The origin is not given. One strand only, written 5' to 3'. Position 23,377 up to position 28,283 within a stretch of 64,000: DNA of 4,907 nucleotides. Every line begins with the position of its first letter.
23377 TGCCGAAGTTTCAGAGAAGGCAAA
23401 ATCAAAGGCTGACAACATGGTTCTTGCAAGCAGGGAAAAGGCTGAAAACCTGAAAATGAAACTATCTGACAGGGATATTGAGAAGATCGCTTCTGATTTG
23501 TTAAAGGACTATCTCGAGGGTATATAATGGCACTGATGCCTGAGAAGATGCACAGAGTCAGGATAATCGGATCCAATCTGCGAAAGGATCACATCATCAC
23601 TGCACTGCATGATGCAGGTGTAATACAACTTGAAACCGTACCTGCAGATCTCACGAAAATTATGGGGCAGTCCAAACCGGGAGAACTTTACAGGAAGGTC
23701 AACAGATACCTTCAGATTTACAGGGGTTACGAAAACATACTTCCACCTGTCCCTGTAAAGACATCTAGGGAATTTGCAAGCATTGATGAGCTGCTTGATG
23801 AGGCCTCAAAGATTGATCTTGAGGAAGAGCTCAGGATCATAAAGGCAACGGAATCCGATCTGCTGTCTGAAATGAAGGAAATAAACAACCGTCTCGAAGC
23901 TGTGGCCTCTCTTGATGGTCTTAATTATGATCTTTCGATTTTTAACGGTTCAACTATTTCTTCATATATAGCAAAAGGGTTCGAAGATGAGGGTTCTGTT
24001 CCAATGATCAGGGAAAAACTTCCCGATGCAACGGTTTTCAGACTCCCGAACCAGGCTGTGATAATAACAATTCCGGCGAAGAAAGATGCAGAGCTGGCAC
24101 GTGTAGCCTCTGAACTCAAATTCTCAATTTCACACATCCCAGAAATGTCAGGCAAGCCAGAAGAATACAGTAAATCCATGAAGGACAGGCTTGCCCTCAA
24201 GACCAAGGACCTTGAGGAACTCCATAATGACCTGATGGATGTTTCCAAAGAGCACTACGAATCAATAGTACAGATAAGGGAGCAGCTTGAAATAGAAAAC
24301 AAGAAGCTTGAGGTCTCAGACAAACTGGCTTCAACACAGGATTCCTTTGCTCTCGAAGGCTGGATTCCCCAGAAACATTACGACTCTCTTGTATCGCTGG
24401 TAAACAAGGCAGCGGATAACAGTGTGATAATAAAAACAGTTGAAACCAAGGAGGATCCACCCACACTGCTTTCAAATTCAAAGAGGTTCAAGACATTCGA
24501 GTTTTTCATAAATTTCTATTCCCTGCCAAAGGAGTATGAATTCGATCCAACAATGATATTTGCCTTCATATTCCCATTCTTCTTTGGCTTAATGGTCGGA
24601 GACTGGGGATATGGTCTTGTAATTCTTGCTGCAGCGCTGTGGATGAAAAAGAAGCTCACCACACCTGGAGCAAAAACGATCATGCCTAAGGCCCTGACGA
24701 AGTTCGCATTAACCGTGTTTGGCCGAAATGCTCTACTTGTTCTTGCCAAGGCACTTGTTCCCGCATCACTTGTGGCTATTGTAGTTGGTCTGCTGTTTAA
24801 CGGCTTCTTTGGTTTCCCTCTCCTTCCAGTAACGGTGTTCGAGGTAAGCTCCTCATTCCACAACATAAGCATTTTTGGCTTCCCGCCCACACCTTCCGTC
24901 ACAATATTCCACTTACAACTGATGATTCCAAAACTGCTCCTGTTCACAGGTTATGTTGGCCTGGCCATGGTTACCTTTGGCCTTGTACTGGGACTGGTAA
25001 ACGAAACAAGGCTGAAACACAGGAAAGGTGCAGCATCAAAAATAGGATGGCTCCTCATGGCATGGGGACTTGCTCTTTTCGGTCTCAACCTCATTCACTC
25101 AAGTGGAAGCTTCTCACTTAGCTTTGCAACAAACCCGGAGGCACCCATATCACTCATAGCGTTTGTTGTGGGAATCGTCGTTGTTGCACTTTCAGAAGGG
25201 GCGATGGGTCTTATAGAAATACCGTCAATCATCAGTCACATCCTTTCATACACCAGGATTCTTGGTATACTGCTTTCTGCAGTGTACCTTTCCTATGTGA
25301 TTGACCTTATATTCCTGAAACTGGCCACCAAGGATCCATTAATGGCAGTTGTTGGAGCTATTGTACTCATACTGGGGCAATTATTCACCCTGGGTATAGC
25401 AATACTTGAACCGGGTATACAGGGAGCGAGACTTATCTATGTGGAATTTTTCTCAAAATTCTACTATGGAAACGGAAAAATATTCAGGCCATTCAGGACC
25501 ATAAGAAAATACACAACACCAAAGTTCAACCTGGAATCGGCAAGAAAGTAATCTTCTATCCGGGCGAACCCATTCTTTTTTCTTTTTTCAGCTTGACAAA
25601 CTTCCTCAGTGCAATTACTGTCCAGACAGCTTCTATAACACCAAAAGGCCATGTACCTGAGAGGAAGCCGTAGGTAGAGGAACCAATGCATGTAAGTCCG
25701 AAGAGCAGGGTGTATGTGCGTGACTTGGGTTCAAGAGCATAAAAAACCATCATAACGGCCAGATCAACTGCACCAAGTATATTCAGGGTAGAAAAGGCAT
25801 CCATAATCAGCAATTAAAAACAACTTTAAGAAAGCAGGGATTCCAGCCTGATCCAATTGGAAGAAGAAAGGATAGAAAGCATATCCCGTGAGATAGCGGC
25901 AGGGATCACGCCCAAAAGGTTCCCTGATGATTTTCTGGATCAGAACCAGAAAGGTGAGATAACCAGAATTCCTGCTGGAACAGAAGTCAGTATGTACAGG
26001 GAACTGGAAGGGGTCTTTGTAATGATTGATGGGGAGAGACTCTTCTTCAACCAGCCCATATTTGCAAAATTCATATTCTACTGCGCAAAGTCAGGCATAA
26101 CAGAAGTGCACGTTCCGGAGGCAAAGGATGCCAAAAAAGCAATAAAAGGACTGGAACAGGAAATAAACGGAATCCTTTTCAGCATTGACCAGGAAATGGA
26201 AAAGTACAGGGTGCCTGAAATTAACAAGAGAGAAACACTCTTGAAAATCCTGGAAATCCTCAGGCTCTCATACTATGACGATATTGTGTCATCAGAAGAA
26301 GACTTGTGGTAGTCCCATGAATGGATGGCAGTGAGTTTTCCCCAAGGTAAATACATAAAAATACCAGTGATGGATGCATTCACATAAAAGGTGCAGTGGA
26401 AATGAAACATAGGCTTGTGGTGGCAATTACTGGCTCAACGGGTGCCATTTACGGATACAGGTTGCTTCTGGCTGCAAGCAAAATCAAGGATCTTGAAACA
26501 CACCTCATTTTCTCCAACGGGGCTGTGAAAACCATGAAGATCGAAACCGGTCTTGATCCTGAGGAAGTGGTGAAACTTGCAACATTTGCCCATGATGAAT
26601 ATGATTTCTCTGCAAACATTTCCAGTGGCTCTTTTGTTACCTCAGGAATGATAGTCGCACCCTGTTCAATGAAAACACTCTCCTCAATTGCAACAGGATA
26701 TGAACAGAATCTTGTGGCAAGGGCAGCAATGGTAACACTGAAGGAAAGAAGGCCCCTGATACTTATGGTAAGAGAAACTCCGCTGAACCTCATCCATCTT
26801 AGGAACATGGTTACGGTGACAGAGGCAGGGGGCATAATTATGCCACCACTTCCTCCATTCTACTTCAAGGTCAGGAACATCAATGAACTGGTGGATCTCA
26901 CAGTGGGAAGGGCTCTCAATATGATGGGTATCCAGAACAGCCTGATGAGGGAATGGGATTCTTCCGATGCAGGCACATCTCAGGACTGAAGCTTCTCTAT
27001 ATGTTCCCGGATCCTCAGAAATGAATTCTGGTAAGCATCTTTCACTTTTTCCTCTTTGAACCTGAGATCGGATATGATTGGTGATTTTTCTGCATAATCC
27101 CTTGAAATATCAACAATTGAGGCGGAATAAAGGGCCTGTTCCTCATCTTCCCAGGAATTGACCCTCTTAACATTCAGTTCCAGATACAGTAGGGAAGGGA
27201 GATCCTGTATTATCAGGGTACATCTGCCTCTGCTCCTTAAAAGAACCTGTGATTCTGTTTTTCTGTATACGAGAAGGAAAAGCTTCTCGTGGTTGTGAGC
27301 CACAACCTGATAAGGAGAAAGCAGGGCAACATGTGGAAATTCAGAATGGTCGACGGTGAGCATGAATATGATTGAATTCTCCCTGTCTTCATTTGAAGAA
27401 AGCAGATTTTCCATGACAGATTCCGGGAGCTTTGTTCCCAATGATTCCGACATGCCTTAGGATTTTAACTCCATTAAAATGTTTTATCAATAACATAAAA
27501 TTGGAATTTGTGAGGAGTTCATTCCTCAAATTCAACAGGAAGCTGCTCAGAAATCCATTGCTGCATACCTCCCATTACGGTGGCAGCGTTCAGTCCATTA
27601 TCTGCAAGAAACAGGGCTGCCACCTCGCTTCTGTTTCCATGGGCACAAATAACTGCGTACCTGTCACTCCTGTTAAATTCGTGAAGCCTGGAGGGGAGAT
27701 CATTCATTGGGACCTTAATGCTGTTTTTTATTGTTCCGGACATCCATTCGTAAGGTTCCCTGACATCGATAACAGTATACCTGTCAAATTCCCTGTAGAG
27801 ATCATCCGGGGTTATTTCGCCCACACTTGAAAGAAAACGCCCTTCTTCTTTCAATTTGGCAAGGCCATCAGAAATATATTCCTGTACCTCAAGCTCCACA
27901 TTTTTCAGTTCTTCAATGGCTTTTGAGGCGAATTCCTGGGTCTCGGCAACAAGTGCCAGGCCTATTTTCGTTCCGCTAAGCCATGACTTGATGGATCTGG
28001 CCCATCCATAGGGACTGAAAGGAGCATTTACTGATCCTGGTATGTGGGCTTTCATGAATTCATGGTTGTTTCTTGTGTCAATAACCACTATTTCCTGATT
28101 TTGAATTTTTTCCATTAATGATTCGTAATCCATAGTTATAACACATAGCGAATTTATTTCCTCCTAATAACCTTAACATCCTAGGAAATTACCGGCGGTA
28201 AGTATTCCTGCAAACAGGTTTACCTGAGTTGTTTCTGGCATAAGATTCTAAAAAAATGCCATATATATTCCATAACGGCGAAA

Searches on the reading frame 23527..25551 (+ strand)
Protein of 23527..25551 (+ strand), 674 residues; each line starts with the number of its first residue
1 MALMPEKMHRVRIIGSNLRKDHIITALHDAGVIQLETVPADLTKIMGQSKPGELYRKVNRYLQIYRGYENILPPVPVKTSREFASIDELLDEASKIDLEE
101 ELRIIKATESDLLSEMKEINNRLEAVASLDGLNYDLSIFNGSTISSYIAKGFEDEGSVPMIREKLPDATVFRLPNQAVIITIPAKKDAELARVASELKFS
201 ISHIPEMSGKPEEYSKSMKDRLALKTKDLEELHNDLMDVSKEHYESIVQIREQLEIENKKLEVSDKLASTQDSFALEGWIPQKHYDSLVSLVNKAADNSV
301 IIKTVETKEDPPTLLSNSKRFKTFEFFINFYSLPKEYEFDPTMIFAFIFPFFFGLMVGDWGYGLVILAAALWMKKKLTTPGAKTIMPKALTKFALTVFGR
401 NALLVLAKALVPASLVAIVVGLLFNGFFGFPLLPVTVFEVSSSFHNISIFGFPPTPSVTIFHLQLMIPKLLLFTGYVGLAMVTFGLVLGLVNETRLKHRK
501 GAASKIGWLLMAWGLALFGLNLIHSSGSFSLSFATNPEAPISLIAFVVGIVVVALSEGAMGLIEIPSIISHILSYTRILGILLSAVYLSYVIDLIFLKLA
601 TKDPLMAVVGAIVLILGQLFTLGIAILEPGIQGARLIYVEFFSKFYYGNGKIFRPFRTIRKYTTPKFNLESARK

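Call 92: search_protein_families(library=pfam, proteins=[window:23527-25551:+], max_evalue=0.00001)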
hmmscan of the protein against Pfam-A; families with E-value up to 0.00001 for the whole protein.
window:23527-25551:+ (674 aa): 1 family
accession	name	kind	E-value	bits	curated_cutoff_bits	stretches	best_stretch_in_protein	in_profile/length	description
PF01496.24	V_ATPase_I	-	2.7e-29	102.2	30.7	1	187-432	220-461/815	V-type ATPase 116kDa subunit family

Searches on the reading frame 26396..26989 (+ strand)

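Call 93: search_protein_families(library=pfam, proteins=[window:26396-26989:+], max_evalue=0.00001)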
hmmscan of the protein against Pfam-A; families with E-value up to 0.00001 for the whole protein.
window:26396-26989:+ (197 aa): 1 family
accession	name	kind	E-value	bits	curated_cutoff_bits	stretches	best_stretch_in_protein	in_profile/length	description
PF02441.25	Flavoprotein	-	2.3e-38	131.8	22.7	1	6-175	2-160/162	Flavoprotein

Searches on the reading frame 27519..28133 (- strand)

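Call 93: search_protein_families(library=pfam, proteins=[window:27519-28133:-], max_evalue=0.00001)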
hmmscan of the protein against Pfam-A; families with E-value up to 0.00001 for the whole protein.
window:27519-28133:- (204 aa): 1 family
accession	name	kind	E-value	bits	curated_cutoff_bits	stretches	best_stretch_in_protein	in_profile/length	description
PF00581.25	Rhodanese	-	6.1e-24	84.8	22.2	2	108-195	1-101/102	Rhodanese-like domain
